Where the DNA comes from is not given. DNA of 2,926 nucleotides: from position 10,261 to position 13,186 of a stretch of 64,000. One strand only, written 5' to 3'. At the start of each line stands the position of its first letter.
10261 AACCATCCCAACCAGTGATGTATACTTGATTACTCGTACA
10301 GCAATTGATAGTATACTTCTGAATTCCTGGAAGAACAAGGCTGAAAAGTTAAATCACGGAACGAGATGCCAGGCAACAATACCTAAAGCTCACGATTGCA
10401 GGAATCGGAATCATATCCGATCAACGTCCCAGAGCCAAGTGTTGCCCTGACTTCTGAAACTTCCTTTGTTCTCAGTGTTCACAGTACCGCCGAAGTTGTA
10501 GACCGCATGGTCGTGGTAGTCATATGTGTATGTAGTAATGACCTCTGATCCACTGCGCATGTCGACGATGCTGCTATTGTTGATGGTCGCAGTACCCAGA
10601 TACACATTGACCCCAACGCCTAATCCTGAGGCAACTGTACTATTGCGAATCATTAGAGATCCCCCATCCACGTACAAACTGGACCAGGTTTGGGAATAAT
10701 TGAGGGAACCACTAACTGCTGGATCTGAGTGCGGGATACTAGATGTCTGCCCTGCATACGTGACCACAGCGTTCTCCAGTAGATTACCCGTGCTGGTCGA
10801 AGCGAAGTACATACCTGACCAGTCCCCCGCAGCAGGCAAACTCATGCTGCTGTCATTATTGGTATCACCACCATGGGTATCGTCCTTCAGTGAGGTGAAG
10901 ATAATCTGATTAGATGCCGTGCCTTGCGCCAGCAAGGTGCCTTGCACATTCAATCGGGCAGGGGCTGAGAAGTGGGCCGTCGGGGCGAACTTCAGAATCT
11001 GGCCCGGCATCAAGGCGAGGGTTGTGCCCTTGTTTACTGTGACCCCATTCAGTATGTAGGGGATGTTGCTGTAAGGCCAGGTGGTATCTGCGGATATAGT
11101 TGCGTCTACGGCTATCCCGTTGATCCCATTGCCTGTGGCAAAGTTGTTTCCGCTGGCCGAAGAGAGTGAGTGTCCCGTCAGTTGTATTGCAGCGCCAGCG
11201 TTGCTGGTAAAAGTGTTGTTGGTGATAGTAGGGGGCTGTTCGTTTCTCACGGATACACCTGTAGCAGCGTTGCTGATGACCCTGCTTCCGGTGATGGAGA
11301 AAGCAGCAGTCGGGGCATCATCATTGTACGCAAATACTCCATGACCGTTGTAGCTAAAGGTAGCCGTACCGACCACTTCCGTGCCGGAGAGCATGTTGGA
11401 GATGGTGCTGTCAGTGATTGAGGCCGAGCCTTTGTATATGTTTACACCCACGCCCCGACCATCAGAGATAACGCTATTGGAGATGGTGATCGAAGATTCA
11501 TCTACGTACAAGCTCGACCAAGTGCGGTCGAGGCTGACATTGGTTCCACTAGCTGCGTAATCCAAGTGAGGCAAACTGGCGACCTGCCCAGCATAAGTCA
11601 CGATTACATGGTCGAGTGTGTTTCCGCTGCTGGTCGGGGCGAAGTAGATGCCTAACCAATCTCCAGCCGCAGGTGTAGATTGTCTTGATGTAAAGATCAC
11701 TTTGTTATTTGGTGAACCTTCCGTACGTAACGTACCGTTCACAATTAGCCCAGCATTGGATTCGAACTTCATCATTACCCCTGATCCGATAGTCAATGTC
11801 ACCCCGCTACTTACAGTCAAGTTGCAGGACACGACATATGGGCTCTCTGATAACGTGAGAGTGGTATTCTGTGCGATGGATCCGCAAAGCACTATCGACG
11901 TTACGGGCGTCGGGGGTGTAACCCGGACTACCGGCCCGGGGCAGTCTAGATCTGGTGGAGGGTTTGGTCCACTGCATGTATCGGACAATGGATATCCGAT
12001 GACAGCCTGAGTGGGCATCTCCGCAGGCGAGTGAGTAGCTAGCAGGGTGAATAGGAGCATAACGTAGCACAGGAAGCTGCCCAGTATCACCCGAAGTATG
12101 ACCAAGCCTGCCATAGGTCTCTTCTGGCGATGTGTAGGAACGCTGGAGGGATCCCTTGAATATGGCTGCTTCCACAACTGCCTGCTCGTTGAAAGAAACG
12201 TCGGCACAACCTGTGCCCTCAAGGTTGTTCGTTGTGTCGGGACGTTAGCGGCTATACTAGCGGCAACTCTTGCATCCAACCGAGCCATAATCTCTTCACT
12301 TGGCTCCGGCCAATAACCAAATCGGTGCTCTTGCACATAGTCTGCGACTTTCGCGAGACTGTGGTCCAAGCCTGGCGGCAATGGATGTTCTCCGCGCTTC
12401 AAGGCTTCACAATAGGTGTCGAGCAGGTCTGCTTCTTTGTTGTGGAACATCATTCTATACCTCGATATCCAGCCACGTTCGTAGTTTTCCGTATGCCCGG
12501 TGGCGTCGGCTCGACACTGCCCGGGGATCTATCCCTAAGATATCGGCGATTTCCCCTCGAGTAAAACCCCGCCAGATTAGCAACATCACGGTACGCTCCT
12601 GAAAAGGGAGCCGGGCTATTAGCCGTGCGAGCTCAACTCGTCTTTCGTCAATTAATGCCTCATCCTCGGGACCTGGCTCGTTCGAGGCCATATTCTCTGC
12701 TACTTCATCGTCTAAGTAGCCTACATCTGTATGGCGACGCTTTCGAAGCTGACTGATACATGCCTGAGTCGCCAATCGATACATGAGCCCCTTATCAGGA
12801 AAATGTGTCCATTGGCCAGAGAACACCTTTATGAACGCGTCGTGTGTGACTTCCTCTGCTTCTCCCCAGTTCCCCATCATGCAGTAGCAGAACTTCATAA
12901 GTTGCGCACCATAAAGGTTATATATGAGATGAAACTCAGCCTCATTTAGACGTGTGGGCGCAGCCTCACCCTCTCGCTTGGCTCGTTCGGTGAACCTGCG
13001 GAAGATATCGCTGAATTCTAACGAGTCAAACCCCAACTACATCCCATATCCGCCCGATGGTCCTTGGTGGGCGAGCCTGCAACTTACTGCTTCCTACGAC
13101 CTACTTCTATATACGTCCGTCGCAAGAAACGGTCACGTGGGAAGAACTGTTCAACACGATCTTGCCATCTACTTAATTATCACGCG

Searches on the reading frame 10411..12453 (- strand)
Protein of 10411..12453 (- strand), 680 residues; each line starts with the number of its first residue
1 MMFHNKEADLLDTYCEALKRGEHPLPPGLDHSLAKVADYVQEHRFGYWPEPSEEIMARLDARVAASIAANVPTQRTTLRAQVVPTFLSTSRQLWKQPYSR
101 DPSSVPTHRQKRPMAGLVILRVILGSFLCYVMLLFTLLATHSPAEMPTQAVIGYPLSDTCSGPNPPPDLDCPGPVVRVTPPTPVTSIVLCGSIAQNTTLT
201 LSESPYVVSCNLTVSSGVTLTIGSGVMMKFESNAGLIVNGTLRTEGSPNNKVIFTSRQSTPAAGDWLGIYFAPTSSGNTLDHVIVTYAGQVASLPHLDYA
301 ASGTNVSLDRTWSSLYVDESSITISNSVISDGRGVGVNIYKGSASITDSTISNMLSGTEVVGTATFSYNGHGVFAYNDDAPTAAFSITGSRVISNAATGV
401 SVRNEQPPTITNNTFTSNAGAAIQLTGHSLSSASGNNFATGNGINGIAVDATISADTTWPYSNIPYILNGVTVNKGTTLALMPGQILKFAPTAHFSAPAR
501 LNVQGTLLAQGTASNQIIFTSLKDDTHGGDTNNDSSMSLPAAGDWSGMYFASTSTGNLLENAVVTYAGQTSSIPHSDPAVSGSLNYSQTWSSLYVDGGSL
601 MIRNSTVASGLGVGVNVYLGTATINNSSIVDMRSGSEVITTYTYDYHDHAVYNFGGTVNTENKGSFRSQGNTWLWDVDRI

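Call 23: search_protein_families(library=pfam, proteins=[window:10411-12453:-], max_evalue=0.001)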
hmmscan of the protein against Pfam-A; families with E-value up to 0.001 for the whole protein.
window:10411-12453:- (680 aa): 2 families
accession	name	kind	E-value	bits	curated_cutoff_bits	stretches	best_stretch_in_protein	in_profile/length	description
PF13229.12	Beta_helix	-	5.6e-11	42.8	25.9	1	304-438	14-158/158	Right handed beta helix region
PF05048.19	NosD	-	0.00019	21.4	23.6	1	364-441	76-149/212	Periplasmic copper-binding protein (NosD)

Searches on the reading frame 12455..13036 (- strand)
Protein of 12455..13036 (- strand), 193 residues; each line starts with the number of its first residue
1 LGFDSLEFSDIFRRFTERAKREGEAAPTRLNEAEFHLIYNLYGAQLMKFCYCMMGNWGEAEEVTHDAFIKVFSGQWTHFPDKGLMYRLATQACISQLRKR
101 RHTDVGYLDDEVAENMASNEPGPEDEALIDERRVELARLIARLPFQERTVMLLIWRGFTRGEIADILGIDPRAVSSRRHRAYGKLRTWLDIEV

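Call 23: search_protein_families(library=pfam, proteins=[window:12455-13036:-], max_evalue=0.001)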
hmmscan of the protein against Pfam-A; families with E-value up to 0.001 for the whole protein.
window:12455-13036:- (193 aa): 5 families
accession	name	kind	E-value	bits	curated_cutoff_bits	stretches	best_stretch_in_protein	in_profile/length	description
PF08281.18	Sigma70_r4_2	-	3.7e-11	42.9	25.7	1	134-185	2-54/54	Sigma-70, region 4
PF04542.20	Sigma70_r2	-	3e-06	27.4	24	1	39-102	2-70/71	Sigma-70 region 2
PF04545.22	Sigma70_r4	-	7.6e-06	25.8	24.1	1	140-186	2-49/50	Sigma-70, region 4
PF07638.17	Sigma70_ECF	-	1.3e-05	25.6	21.1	1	64-189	53-179/185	ECF sigma factor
PF00196.25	GerE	-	2.3e-05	24.4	23.5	1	146-187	6-47/57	Bacterial regulatory proteins, luxR family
